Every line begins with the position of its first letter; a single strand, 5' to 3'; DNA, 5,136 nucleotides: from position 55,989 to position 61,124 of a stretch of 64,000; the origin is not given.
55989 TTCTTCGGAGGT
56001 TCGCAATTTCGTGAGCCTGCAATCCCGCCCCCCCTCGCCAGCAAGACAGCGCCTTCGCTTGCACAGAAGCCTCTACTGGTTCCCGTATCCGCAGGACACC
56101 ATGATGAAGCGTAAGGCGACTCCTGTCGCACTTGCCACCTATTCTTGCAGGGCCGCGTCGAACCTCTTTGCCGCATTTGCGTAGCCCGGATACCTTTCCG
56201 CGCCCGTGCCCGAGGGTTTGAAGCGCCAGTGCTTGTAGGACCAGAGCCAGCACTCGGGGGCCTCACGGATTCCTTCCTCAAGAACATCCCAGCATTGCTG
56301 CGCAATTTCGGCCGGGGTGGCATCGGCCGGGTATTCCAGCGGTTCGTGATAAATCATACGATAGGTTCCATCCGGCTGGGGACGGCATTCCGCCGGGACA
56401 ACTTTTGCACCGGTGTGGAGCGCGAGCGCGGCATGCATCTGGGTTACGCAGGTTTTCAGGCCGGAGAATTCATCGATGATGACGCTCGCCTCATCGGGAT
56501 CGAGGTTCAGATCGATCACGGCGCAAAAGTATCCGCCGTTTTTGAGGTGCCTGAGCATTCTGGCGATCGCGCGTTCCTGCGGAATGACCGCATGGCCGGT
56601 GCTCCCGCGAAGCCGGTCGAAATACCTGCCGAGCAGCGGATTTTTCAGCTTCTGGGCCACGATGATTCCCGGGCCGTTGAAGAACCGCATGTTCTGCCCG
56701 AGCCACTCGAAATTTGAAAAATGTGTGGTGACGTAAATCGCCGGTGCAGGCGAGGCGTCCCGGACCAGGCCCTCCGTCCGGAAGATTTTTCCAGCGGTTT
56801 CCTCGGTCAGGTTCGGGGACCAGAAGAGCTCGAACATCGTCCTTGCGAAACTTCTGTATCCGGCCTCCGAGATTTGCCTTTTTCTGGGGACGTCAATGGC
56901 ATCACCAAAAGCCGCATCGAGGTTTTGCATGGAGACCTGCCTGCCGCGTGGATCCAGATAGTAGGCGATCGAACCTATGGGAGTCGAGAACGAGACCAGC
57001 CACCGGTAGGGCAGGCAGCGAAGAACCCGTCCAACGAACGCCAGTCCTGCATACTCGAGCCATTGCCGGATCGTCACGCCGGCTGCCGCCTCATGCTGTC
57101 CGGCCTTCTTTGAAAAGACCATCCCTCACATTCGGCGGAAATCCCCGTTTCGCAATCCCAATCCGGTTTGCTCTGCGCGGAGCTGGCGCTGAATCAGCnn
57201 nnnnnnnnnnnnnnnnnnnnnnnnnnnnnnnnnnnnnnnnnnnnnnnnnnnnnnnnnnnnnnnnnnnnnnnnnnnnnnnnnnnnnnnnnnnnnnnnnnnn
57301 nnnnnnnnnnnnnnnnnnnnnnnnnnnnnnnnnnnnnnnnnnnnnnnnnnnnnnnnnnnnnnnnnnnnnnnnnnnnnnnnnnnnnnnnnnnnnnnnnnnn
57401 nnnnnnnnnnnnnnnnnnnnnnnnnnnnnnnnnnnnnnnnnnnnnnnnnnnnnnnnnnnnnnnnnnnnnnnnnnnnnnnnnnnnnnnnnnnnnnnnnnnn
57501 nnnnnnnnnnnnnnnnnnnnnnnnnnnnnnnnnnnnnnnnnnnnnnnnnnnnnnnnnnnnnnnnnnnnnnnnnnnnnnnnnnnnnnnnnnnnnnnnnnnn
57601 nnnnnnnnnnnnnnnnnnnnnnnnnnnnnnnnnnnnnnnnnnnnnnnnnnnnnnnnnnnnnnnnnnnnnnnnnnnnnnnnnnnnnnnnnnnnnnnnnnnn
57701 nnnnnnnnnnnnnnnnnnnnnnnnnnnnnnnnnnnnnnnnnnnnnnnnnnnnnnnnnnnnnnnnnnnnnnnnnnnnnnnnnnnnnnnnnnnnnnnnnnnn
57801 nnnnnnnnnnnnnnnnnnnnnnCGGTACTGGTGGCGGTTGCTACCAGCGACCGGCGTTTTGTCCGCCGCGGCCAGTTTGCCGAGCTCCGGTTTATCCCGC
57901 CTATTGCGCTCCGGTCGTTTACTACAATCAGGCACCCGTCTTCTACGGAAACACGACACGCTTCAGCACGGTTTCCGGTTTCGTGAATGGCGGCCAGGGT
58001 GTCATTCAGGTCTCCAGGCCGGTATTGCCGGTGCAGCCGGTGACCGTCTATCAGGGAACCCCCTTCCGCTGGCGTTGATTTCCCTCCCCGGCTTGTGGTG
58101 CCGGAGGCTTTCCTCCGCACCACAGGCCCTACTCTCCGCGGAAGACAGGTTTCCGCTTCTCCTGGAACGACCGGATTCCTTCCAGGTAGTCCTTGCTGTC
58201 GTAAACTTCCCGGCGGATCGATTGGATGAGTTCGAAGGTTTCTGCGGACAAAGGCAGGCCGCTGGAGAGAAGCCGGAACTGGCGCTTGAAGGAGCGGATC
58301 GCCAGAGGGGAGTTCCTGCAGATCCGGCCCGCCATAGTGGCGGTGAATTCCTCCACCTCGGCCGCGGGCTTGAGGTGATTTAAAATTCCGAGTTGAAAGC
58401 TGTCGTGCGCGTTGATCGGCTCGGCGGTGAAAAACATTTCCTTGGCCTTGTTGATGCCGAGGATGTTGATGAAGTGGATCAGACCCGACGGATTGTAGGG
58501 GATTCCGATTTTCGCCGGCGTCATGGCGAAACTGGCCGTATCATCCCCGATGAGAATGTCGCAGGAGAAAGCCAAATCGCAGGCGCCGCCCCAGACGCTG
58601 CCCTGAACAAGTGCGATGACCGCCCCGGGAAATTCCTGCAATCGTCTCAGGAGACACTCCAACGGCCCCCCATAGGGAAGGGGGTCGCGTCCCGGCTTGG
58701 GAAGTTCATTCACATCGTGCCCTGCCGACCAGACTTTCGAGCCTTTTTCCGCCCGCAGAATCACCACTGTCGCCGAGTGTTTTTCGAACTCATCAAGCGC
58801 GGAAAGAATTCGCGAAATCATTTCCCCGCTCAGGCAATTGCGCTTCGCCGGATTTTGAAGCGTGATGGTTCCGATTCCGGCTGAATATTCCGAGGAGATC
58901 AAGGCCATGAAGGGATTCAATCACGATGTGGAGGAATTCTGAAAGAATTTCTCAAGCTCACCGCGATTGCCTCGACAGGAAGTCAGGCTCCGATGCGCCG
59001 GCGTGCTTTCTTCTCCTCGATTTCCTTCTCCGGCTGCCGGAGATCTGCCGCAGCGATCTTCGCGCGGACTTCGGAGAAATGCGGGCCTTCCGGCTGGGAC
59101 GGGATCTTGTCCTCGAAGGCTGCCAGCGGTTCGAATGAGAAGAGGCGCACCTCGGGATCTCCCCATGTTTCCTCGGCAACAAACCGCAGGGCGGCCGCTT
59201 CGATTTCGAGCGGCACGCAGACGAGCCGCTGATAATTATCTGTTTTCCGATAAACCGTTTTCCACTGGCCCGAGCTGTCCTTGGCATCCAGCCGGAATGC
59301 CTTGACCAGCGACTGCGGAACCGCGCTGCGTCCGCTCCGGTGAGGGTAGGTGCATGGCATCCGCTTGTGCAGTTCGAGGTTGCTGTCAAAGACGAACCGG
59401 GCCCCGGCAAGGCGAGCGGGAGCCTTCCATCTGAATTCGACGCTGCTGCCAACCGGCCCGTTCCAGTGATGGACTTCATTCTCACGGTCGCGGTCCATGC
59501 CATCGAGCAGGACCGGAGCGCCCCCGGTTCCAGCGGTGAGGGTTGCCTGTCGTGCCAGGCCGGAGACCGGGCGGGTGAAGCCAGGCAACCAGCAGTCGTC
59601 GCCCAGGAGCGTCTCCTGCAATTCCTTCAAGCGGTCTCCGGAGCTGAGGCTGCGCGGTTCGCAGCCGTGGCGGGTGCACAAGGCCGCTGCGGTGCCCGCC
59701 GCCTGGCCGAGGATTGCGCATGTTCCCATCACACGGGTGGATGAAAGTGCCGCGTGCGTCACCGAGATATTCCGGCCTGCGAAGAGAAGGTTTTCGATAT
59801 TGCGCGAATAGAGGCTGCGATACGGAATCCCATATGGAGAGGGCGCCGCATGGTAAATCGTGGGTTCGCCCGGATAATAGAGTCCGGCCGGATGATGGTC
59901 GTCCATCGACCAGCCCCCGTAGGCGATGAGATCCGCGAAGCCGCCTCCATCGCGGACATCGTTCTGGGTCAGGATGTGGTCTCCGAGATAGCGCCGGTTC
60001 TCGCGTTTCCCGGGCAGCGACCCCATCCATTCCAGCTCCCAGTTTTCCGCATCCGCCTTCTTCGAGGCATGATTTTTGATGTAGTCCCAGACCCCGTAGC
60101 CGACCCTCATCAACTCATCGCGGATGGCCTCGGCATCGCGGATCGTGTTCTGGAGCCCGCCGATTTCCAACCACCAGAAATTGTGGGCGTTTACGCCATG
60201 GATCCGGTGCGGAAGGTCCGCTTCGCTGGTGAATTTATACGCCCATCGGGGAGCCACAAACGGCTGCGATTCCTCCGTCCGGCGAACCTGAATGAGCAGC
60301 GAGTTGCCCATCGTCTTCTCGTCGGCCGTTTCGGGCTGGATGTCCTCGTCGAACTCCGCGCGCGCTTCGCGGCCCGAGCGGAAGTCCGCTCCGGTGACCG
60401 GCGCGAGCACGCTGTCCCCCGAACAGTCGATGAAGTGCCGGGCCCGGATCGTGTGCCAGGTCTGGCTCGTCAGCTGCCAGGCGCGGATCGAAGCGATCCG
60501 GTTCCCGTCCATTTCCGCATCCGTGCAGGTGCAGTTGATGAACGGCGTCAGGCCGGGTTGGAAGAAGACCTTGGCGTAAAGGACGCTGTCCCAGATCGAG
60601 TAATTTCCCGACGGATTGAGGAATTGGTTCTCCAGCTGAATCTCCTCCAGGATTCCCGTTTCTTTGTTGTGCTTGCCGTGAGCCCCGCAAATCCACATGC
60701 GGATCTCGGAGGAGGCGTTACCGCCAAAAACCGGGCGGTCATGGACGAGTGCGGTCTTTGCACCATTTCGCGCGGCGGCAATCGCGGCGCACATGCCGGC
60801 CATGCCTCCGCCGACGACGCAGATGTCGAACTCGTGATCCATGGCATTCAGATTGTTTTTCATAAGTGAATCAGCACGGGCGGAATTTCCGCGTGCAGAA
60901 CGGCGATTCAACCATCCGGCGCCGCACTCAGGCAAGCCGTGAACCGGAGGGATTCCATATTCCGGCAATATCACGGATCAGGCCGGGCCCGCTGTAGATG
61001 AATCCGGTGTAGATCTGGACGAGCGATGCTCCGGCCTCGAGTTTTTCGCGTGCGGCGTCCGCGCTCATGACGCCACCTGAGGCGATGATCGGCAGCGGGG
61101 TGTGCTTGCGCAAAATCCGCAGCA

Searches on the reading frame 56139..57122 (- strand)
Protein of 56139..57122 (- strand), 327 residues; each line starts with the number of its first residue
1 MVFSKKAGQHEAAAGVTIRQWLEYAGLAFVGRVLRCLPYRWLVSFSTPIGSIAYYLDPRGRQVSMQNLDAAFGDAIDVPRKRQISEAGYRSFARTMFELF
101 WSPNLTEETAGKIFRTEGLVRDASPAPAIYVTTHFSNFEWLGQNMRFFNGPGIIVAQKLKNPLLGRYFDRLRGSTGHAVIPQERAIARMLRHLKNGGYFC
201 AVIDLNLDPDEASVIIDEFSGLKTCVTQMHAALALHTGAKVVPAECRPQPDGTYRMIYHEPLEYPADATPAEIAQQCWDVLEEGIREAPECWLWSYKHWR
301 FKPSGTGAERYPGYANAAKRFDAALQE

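Call 9: search_protein_families(library=pfam, proteins=[window:56139-57122:-], max_evalue=0.001)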
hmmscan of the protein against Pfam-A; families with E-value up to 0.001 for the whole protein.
window:56139-57122:- (327 aa): 1 family
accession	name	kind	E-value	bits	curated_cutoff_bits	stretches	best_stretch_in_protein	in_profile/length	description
PF03279.18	Lip_A_acyltrans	-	2.4e-36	125.9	22.3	1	18-300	11-294/295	Bacterial lipid A biosynthesis acyltransferase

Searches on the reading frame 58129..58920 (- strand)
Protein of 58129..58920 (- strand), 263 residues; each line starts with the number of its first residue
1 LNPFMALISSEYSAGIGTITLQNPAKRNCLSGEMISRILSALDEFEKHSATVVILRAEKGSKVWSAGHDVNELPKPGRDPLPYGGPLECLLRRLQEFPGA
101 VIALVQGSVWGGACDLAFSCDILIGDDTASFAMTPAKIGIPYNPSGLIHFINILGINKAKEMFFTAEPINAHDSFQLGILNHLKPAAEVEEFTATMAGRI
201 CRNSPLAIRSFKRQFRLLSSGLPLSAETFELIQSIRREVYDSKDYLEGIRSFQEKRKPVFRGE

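Call 9: search_protein_families(library=pfam, proteins=[window:58129-58920:-], max_evalue=0.001)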
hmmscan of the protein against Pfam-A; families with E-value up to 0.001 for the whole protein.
window:58129-58920:- (263 aa): 2 families
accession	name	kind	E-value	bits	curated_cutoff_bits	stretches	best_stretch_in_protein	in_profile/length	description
PF00378.25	ECH_1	-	4.7e-43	147.8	27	1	12-262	2-250/251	Enoyl-CoA hydratase/isomerase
PF16113.10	ECH_2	-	1.1e-20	74.9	27.2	1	16-196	1-184/335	Enoyl-CoA hydratase/isomerase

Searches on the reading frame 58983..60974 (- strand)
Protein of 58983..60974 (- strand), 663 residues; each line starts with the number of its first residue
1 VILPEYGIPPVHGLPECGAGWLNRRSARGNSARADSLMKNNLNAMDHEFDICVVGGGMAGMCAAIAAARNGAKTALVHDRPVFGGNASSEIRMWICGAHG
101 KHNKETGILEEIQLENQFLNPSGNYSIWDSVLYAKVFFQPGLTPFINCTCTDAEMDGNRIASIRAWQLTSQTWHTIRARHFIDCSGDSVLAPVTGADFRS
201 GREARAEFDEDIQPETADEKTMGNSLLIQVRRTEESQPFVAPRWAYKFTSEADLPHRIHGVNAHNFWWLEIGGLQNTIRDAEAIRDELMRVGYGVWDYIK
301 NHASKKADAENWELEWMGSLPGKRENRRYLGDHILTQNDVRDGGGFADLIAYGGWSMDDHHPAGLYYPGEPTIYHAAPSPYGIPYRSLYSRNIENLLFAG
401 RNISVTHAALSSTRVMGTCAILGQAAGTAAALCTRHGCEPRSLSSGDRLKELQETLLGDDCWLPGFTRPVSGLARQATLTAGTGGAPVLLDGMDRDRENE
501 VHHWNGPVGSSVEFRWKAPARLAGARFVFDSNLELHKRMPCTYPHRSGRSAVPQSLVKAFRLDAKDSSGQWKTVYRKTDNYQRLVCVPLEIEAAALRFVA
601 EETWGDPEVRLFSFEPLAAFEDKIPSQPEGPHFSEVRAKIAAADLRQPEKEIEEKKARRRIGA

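Call 9: search_protein_families(library=pfam, proteins=[window:58983-60974:-], max_evalue=0.001)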
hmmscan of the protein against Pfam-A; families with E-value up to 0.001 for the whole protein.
window:58983-60974:- (663 aa): 6 families
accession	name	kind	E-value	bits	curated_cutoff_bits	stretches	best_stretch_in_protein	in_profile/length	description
PF12831.13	FAD_oxidored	-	1.7e-88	298.2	27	1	50-456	1-416/416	FAD dependent oxidoreductase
PF00890.30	FAD_binding_2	-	2.3e-08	34.1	20.4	1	50-87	1-38/414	FAD binding domain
PF13450.12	NAD_binding_8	-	1e-06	29.4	21.9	1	53-90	1-38/68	NAD(P)-binding Rossmann-like domain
PF01266.30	DAO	-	1.9e-06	28.1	27.9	1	50-90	1-41/353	FAD dependent oxidoreductase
PF01134.28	GIDA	-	4.6e-06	26.4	22.1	1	50-78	1-29/391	Glucose inhibited division protein A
PF07992.20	Pyr_redox_2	-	1.8e-05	24.7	26.1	1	49-82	1-34/291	Pyridine nucleotide-disulphide oxidoreductase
